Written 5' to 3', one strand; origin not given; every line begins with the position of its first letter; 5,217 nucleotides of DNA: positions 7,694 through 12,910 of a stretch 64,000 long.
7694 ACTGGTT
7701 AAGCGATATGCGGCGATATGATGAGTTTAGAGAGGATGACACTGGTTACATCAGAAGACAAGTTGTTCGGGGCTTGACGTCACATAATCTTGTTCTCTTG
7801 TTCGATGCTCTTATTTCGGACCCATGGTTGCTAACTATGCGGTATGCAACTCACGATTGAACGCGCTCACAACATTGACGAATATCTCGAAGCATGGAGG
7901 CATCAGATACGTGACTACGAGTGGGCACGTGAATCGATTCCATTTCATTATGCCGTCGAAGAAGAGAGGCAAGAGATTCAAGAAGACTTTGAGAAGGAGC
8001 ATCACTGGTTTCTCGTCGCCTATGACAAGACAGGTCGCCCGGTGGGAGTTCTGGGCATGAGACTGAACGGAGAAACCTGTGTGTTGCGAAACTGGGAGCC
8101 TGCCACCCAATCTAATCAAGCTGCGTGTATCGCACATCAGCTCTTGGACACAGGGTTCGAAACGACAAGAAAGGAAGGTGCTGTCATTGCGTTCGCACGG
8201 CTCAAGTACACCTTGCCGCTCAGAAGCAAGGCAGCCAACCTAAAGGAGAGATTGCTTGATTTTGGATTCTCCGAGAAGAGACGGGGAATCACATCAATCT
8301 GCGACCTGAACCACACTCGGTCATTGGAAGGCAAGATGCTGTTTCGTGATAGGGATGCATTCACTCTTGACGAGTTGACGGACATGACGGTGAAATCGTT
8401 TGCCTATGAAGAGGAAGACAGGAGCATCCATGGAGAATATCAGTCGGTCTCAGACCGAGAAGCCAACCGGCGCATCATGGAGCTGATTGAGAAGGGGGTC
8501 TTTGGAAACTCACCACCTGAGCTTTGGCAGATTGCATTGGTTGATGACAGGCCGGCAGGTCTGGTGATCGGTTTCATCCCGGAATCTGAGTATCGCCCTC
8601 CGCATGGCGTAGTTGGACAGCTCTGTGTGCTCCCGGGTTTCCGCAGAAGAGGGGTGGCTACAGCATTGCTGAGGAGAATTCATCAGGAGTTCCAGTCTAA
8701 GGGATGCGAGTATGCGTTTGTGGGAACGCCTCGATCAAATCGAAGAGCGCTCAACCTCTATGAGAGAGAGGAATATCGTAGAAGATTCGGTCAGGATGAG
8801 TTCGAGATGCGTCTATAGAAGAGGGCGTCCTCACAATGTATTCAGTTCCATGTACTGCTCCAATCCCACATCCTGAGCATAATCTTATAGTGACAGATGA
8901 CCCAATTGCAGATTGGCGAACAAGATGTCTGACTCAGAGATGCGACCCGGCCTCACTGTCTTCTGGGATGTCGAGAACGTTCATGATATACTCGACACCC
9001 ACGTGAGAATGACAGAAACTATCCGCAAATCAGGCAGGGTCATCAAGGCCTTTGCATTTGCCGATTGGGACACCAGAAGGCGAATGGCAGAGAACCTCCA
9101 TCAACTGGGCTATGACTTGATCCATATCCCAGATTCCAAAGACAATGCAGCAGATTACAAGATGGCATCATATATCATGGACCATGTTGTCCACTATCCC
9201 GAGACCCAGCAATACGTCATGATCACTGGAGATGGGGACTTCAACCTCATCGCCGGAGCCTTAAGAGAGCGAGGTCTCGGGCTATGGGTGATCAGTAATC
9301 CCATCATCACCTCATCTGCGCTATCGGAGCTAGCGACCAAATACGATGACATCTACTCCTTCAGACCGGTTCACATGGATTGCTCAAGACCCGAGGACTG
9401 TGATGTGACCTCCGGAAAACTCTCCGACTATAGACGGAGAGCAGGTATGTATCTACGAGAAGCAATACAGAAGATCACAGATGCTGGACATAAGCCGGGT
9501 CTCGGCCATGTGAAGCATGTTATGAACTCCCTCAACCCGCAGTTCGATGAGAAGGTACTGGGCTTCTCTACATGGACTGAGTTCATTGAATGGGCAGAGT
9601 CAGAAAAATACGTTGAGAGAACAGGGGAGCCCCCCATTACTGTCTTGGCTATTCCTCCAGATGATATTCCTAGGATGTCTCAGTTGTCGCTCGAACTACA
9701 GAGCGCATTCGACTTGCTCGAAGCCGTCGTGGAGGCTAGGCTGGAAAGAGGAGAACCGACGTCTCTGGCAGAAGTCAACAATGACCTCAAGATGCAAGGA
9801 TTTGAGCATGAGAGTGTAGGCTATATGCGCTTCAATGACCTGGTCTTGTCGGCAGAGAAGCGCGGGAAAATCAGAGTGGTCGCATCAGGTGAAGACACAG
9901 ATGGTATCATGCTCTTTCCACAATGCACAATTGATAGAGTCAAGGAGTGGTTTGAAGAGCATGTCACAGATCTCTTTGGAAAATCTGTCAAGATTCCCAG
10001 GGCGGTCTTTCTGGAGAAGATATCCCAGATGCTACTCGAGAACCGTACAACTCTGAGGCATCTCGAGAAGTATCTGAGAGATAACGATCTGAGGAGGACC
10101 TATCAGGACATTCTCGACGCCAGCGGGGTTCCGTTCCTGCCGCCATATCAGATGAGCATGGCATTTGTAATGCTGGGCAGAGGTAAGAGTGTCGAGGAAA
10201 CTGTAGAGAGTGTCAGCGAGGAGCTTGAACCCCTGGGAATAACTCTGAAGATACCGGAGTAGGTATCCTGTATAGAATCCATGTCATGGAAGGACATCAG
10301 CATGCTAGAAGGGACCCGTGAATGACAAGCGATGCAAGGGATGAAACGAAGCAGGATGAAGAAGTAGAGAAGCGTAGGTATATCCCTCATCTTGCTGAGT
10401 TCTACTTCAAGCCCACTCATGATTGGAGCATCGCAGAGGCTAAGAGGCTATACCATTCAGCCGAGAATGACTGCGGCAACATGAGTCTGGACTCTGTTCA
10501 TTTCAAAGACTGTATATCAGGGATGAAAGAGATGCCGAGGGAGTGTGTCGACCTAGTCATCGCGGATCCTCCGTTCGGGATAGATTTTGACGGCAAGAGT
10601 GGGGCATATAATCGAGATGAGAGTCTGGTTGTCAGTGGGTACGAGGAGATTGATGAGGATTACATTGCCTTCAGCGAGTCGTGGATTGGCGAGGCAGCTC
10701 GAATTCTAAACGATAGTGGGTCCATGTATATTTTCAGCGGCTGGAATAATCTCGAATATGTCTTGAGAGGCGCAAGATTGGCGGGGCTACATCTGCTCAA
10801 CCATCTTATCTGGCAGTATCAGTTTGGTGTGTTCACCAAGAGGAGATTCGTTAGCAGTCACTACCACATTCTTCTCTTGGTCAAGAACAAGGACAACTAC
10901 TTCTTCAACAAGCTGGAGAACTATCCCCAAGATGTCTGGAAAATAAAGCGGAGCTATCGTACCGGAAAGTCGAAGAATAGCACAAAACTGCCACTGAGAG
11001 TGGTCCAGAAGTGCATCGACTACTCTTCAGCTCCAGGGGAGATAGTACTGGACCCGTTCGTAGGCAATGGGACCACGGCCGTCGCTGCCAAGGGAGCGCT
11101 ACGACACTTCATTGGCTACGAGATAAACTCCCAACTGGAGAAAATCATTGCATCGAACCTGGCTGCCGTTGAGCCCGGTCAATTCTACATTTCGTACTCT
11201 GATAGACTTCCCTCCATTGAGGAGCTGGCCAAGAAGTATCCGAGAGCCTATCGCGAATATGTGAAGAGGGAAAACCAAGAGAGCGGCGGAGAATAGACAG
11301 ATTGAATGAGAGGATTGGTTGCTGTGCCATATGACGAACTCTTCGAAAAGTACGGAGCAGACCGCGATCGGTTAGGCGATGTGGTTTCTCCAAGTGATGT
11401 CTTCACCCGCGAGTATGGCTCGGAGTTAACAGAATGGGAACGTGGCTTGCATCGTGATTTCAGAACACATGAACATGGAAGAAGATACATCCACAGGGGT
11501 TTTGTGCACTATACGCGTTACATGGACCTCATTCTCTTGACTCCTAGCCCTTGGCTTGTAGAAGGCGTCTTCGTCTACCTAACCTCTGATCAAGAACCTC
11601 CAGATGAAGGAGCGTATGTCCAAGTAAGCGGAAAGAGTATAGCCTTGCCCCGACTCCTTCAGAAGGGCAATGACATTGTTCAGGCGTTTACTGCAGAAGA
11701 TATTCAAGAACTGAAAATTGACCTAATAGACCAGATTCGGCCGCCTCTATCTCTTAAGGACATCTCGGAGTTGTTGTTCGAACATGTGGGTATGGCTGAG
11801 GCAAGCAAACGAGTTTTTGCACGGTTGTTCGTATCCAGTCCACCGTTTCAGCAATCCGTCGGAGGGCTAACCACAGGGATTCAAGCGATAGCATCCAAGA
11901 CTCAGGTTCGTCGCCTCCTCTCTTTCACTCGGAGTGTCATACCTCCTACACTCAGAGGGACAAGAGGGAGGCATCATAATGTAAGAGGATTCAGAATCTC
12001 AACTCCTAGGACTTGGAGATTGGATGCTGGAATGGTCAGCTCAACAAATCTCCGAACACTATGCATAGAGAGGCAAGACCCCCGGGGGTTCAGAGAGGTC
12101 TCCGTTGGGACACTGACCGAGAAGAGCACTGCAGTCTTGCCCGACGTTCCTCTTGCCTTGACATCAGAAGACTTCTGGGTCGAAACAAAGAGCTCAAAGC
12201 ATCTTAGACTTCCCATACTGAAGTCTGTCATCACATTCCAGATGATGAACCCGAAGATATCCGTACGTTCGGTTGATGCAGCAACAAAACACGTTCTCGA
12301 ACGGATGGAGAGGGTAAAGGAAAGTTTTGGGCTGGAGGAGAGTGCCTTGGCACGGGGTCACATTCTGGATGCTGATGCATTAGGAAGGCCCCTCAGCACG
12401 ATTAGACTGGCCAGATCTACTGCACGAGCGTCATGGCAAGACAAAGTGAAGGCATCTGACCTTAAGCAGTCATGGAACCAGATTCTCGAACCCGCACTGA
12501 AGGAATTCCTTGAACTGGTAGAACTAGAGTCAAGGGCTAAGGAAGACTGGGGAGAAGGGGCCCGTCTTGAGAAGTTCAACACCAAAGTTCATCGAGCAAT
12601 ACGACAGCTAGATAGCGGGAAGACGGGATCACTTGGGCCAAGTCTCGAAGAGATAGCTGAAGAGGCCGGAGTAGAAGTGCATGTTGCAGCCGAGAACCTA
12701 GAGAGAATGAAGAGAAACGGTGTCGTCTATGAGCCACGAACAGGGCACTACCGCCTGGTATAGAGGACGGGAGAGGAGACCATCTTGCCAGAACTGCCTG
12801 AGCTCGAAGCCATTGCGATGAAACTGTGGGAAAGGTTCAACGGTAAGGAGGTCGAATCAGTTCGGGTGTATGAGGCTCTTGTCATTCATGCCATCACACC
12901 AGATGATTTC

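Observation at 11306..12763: Pseudo-MCM: an ATPase-dead MCM paralog reminiscent of MCMDC2/MCM-BP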

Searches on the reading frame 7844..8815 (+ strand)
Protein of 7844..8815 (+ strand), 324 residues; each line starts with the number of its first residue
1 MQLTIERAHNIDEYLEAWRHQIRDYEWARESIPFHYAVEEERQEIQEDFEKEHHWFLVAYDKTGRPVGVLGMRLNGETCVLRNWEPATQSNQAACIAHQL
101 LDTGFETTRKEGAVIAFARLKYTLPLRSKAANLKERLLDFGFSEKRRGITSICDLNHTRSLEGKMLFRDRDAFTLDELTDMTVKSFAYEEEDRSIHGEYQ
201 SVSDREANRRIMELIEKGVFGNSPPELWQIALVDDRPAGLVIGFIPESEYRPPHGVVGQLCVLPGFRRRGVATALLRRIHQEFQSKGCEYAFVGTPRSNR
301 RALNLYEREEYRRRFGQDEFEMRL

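Call 4: search_protein_families(library=pfam, proteins=[window:7844-8815:+], max_evalue=1)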
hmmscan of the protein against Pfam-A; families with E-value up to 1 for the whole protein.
window:7844-8815:+ (324 aa): 6 families
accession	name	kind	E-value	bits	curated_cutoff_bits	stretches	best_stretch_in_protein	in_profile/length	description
PF00583.31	Acetyltransf_1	-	1.8e-18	67.3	20.7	2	217-308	27-113/116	Acetyltransferase (GNAT) family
PF13508.13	Acetyltransf_7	-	8.7e-11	42.5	27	1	230-312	7-83/84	Acetyltransferase (GNAT) domain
PF08445.16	FR47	-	1.5e-06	28.6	22.1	1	251-314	18-80/86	FR47-like protein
PF13673.13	Acetyltransf_10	-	2.6e-06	27.8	23.6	1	254-313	51-109/128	Acetyltransferase (GNAT) domain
PF13527.13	Acetyltransf_9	-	0.00033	21.1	25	1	254-292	72-110/127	Acetyltransferase (GNAT) domain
PF13880.12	Acetyltransf_13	-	0.042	14.1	22.8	1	260-283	10-33/69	ESCO1/2 acetyl-transferase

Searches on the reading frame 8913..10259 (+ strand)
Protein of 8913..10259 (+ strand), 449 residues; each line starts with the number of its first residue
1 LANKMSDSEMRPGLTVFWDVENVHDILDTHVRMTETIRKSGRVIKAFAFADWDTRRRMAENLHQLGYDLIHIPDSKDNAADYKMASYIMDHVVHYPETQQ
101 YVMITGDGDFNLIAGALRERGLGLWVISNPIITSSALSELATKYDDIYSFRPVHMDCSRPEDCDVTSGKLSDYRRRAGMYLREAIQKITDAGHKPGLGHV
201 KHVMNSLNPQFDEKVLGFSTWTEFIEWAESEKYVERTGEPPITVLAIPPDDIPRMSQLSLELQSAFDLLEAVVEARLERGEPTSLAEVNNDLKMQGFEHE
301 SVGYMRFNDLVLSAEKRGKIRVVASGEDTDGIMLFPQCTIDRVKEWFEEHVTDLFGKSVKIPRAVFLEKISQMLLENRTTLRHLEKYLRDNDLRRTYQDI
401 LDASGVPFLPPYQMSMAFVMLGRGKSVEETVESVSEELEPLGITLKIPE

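Call 4: search_protein_families(library=pfam, proteins=[window:8913-10259:+], max_evalue=1)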
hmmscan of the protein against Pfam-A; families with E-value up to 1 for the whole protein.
window:8913-10259:+ (449 aa): 4 families
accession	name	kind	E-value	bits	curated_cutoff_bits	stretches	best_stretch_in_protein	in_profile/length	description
PF01936.24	NYN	-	6.8e-18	66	24.2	1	15-143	3-140/145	NYN domain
PF12872.13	OST-HTH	-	6.6e-05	23.1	23.8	1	196-226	22-53/71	OST-HTH/LOTUS domain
PF18475.7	PIN7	-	0.00025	22.1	34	1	19-121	3-103/103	PIN domain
PF18480.7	DUF5615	-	0.0044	17.3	23.8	1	50-140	5-88/110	Domain of unknown function (DUF5615)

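Call 17: search_protein_families(library=padloc, proteins=[window:8913-10259:+], max_evalue=0.1)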
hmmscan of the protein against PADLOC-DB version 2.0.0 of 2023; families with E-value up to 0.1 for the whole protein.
window:8913-10259:+ (449 aa): 1 family
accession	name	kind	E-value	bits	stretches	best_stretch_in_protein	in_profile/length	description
PDLC01154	NYN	-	0.00013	19.4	1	54-142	199-290/310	"LabA-like protein, NYN family nuclease"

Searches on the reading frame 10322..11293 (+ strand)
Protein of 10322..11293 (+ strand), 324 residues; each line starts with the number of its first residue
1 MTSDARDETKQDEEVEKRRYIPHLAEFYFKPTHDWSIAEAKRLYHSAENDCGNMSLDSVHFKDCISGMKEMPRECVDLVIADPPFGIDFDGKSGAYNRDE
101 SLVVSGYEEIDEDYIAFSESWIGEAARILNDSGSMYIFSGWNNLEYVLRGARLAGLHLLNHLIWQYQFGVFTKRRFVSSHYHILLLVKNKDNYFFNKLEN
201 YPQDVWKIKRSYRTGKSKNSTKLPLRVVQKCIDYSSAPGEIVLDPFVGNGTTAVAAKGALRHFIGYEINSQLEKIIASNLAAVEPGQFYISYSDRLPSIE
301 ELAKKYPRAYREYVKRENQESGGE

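Call 4: search_protein_families(library=pfam, proteins=[window:10322-11293:+], max_evalue=1)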
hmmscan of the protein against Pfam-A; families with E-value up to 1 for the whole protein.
window:10322-11293:+ (324 aa): 5 families
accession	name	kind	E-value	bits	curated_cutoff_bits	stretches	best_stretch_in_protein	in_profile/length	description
PF01555.25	N6_N4_Mtase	-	1.3e-37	130.3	26.7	1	76-276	1-219/221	DNA methylase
PF01170.24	UPF0020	-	0.016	15.3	22.3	0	57-89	103-135/197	RMKL-like, methyltransferase domain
PF11599.14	AviRa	-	0.14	12.1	25.7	1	17-86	108-175/232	RRNA methyltransferase AviRa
PF02384.22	N6_Mtase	-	0.14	11.9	20.4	1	59-136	109-189/311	N-6 DNA Methylase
PF00806.25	PUF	-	0.22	11.8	26.3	1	226-236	13-23/35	Pumilio-family RNA binding repeat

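Call 17: search_protein_families(library=padloc, proteins=[window:10322-11293:+], max_evalue=0.1)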
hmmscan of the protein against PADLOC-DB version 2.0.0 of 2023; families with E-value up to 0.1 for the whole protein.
window:10322-11293:+ (324 aa): 68 families (the best 25 are shown)
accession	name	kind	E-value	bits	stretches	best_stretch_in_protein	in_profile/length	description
PDLC03296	MTase_II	-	1.7e-53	180.1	1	60-274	12-244/336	Type II methyltransferase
PDLC03371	MTase_II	-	3.2e-49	165.8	1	53-281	7-253/260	Type II methyltransferase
PDLC03299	MTase_II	-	6.2e-40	135.5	2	52-197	11-145/296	Type II methyltransferase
PDLC03320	MTase_II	-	7.3e-35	118.5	2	200-284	192-278/289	Type II methyltransferase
PDLC03216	MTase_II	-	4.3e-31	106.2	1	50-285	5-260/364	Type II methyltransferase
PDLC03738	oMTase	-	1.2e-27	94.7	1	50-285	14-270/376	orphan methyltransferase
PDLC03300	MTase_II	-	2.6e-26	90.4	2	96-197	68-171/302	Type II methyltransferase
PDLC03238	MTase_II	-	2.1e-24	84.3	2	57-197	124-253/428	Type II methyltransferase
PDLC03387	MTase_II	-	4.6e-24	83.1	2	154-278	138-273/289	Type II methyltransferase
PDLC03353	MTase_II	-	7.3e-24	82.7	1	56-280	9-250/260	Type II methyltransferase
PDLC03228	MTase_II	-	6.9e-22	76.4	1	61-286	6-211/227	Type II methyltransferase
PDLC03339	MTase_II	-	1e-21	75.2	2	58-198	5-145/399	Type II methyltransferase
PDLC03265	MTase_II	-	5.3e-20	70.1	2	201-276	250-324/333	Type II methyltransferase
PDLC03308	MTase_II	-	8.5e-20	69.1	1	58-272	171-386/419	Type II methyltransferase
PDLC03302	MTase_II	-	1.3e-19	68.4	1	59-287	7-267/626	Type II methyltransferase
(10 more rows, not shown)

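Call 52: search_solved_structures(query=window:10322-11293:+, max_evalue=0.00001)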
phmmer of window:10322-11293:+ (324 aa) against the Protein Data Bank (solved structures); distinct sequences matched with E-value up to 0.00001: 10.
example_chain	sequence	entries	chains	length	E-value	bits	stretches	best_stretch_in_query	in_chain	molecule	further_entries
9c3u_A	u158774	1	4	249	2e-26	96.3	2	201-271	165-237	Methyltransferase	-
8urk_A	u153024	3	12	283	2.3e-26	96.1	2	201-272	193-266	Methyltransferase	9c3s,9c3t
6pbd_A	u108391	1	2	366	1.5e-21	80.2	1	59-283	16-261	Modification methylase CcrMI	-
1g60_A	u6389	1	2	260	5.9e-18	68.4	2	206-271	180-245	Adenine-specific Methyltransferase MboIIA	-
5hfj_A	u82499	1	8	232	3.7e-17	65.8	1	75-270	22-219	Adenine specific DNA methyltransferase (DpnA)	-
5hek_A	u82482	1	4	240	4e-17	65.7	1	75-270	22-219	Adenine specific DNA methyltransferase (DpnA)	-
1eg2_A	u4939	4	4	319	8.2e-15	58.1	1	44-214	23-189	MODIFICATION METHYLASE RSRI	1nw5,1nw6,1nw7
1nw8_A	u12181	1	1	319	1.1e-14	57.7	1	44-214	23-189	MODIFICATION METHYLASE RSRI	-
8s9m_A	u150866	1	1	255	1.5e-11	47.4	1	62-282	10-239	DNA cytosine-N4 methyltransferase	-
8s9n_A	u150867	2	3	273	1.9e-11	47.1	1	62-282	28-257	DNA cytosine-N4 methyltransferase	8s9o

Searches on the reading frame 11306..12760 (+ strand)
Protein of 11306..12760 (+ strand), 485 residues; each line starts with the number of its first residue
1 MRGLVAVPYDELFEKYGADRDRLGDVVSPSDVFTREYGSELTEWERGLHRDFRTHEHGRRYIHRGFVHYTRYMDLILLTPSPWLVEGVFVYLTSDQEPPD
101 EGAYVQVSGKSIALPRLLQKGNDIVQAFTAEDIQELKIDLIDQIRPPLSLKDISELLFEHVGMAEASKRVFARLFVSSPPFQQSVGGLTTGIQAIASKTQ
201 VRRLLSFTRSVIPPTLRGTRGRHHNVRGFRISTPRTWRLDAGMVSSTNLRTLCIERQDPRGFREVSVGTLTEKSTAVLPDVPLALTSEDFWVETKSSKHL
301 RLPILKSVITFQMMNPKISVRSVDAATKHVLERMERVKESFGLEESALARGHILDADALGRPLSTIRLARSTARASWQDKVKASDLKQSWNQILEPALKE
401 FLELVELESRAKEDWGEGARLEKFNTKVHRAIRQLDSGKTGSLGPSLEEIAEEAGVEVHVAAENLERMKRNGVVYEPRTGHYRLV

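Call 4: search_protein_families(library=pfam, proteins=[window:11306-12760:+], max_evalue=1)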
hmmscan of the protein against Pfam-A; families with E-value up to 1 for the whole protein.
window:11306-12760:+ (485 aa): 7 families
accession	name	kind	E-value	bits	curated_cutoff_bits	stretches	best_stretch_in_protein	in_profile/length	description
PF22798.2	DUF5817_CT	-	0.00073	19.8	29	1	448-484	19-54/54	DUF5817, C-terminal domain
PF21120.3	MCM_WH_arc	-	0.036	14.5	26.1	1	463-483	43-63/63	Archaeal MCM, winged-helix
PF04157.22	EAP30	-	0.054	13.7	26.8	1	373-474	123-215/219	EAP30/Vps36 family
PF24033.1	DUF7342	-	0.067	13.6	31.6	1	446-479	19-52/150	Family of unknown function (DUF7342)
PF23739.1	HTH_72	-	0.16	12.4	27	1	5-25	27-47/70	HTH 3-helical bundle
PF12840.13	HTH_20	-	0.16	12.4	27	0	444-474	18-48/51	Helix-turn-helix domain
PF22451.2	NirdL-like_HTH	-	0.3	11.2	27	1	449-474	21-46/47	Siroheme decarboxylase NirDL-like HTH domain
